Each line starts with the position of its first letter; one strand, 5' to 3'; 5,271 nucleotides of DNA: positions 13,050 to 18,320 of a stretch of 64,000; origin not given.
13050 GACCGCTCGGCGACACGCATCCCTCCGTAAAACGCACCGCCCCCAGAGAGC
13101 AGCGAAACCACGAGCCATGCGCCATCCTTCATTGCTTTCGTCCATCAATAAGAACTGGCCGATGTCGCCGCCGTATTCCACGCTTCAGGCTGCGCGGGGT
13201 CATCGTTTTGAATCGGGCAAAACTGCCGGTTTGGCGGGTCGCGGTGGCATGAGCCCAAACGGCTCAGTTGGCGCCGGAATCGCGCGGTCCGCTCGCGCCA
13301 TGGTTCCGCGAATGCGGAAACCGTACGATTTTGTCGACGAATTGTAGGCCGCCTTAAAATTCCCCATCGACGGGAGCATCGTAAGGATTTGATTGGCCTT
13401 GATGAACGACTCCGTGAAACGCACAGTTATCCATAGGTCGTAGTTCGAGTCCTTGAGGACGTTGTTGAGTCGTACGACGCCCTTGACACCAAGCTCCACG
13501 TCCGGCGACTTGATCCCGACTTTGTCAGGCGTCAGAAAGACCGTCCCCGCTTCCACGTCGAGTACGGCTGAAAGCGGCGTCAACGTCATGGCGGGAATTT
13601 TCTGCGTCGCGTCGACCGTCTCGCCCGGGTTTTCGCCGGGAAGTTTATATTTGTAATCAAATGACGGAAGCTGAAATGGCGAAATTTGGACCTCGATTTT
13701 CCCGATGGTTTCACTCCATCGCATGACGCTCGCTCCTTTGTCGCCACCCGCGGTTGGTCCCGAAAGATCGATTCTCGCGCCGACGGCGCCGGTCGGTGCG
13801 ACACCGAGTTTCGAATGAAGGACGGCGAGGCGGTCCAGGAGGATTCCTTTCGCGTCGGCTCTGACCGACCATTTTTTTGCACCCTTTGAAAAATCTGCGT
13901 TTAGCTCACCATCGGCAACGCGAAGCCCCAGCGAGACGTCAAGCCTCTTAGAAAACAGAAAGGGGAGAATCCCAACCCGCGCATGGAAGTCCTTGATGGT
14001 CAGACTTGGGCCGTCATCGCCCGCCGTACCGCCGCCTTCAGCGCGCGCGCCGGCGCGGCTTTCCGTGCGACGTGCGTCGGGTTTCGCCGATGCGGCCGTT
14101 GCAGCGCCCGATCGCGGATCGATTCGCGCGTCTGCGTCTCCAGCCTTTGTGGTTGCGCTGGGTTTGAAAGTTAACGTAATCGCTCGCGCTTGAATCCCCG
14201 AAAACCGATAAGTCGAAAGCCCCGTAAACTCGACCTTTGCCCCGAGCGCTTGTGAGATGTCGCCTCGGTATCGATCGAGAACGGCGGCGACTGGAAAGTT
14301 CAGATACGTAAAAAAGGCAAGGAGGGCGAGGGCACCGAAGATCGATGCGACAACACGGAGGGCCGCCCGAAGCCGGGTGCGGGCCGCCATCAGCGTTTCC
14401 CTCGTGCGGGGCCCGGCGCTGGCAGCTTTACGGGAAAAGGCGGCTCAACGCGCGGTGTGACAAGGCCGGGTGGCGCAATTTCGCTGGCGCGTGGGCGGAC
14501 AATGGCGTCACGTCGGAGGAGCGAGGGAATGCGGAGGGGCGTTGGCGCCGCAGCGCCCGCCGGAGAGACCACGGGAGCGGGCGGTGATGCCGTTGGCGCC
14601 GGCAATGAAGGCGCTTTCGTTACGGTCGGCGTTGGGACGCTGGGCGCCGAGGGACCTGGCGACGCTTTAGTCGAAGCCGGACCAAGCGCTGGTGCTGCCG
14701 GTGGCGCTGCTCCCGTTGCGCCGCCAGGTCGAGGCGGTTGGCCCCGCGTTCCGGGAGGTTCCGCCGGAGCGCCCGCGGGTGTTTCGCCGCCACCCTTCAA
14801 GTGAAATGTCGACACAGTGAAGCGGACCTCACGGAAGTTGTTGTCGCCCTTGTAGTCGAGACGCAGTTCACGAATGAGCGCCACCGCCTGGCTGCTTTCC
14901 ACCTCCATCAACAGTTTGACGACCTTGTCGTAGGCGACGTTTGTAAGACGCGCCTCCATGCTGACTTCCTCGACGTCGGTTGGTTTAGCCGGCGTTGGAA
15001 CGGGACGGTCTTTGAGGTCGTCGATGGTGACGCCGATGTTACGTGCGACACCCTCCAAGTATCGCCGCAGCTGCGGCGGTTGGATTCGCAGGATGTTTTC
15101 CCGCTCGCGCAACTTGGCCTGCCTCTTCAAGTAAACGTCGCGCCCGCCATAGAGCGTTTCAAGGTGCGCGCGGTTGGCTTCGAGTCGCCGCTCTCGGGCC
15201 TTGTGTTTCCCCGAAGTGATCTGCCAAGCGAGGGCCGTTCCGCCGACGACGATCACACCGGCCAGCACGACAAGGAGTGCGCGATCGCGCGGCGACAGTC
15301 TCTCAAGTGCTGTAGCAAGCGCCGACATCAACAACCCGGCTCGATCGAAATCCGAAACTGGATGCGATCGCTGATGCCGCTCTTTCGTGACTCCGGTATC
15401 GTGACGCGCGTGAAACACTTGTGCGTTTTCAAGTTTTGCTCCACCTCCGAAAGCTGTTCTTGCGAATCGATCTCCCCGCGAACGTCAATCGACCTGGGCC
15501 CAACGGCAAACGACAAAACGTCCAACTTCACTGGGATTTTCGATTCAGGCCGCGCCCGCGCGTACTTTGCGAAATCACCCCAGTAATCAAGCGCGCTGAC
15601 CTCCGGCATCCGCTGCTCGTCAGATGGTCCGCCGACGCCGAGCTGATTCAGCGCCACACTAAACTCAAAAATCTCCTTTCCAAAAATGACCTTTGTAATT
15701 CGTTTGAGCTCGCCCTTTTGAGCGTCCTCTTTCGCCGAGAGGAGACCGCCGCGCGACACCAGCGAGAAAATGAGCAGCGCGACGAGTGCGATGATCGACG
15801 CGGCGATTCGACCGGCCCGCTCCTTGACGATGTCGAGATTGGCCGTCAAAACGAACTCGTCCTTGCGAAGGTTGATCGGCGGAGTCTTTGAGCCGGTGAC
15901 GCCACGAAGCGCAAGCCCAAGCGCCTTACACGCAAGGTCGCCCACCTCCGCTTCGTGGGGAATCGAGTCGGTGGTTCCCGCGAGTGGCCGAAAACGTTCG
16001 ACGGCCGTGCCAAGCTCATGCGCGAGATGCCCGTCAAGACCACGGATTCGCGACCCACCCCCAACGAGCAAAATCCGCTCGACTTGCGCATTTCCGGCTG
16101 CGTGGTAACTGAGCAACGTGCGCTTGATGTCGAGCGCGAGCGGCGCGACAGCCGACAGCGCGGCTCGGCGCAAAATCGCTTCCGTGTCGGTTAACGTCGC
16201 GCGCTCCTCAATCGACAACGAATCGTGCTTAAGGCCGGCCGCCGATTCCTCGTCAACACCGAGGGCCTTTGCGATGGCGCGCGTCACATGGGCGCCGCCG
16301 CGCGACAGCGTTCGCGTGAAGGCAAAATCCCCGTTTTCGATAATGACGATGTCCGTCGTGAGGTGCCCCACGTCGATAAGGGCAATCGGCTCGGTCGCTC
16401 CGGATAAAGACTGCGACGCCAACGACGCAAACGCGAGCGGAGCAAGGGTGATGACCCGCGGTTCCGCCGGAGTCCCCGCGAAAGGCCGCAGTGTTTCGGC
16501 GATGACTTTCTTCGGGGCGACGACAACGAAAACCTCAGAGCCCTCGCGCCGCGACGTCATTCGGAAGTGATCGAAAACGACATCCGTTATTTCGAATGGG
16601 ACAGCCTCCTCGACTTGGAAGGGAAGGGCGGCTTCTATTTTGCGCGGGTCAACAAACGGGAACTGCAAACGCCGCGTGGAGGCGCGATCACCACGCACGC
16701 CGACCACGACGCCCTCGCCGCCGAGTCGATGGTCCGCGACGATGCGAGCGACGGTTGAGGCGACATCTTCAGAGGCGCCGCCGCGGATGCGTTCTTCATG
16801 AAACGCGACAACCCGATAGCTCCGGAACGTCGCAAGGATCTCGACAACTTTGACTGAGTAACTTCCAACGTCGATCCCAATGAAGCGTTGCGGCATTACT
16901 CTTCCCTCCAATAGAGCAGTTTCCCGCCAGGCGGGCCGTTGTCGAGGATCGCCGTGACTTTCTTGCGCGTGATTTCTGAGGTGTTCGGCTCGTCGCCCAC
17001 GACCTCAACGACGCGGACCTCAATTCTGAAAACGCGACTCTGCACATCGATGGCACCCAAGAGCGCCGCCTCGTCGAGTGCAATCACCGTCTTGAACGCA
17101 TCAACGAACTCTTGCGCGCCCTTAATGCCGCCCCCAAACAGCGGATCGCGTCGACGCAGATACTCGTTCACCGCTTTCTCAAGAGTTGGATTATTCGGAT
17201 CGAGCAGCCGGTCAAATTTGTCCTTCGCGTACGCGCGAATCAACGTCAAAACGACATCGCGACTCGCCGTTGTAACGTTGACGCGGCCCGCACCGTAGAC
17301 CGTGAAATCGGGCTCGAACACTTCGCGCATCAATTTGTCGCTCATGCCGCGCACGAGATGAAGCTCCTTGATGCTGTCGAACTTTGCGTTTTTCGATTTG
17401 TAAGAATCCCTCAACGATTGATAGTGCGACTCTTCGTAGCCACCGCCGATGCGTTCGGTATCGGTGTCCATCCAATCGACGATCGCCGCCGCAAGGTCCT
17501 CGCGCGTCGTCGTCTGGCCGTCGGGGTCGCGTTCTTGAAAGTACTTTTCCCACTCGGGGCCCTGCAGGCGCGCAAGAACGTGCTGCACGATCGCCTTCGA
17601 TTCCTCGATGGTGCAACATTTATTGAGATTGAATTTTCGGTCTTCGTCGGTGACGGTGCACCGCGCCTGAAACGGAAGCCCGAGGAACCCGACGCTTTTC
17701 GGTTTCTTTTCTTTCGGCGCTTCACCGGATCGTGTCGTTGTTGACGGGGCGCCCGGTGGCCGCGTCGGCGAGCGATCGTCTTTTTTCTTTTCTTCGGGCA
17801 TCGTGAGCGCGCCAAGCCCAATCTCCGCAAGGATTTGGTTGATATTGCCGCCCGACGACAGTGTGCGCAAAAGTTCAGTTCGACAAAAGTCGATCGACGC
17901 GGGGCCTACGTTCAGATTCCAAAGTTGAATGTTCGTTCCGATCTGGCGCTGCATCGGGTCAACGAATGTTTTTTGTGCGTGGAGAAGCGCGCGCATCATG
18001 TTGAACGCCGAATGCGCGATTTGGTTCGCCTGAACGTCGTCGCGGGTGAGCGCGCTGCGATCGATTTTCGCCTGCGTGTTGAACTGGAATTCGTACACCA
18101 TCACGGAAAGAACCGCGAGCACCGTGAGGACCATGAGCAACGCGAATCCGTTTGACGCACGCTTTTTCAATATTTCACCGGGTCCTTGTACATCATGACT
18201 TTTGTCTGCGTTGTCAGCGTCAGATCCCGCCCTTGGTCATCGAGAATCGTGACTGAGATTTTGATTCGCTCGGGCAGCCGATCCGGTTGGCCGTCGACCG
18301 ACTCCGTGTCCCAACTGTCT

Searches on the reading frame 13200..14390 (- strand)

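Call 70: search_protein_families(library=ncbifam, proteins=[window:13200-14390:-], max_evalue=0.001)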
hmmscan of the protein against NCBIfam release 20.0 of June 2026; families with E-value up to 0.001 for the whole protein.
window:13200-14390:- (396 aa): 1 family
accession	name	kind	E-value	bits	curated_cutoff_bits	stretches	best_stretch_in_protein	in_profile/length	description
TIGR04411.1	T2SS_GspN_Lepto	equivalog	7.6e-25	87.9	50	1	12-366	5-277/280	type II secretion system protein GspN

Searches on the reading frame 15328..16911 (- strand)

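Call 70: search_protein_families(library=ncbifam, proteins=[window:15328-16911:-], max_evalue=0.001)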
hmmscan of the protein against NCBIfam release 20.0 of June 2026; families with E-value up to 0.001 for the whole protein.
window:15328-16911:- (527 aa): 6 families
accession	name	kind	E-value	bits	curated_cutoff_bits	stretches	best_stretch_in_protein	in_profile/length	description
NF045709.1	Amuc_1101_fam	equivalog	2e-29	102.9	650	1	49-387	53-396/608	Amuc_1101 family PilM-like pilus complex protein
TIGR01175.1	pilM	subfamily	4e-28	98.4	133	1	10-338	5-348/348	type IV pilus assembly protein PilM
TIGR01174.1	ftsA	equivalog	2.3e-08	33.5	175.85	1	121-230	144-252/371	cell division protein FtsA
NF011660.0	PRK15080.1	equivalog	6.9e-07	28.7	182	1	177-305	144-256/277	ethanolamine utilization protein EutJ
TIGR01709.2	typeII_sec_gspL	equivalog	7.5e-07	28.6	65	1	63-399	49-277/392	type II secretion system protein GspL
TIGR02529.1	EutJ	subfamily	1.7e-06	27.7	152.1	1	177-304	111-222/239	ethanolamine utilization protein EutJ family protein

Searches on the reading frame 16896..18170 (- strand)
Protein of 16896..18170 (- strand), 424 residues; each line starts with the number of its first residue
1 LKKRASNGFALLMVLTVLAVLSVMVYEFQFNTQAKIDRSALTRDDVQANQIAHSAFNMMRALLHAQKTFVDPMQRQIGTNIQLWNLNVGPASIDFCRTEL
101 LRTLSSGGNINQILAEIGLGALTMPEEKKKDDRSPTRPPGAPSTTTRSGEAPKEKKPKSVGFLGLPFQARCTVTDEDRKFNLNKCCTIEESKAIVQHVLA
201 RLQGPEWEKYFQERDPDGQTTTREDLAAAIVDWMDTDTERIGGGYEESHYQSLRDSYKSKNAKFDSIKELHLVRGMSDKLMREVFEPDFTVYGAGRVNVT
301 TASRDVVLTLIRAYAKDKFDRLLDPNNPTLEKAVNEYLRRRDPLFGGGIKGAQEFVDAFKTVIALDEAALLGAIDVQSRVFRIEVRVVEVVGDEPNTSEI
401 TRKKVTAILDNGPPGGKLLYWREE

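Call 70: search_protein_families(library=ncbifam, proteins=[window:16896-18170:-], max_evalue=0.001)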
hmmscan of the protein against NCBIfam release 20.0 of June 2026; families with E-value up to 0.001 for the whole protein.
window:16896-18170:- (424 aa): 1 family
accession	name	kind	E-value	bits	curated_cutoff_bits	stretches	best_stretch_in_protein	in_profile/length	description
NF037980.1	T2SS_GspK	equivalog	1.5e-29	103.5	130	2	156-387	88-281/307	type II secretion system minor pseudopilin GspK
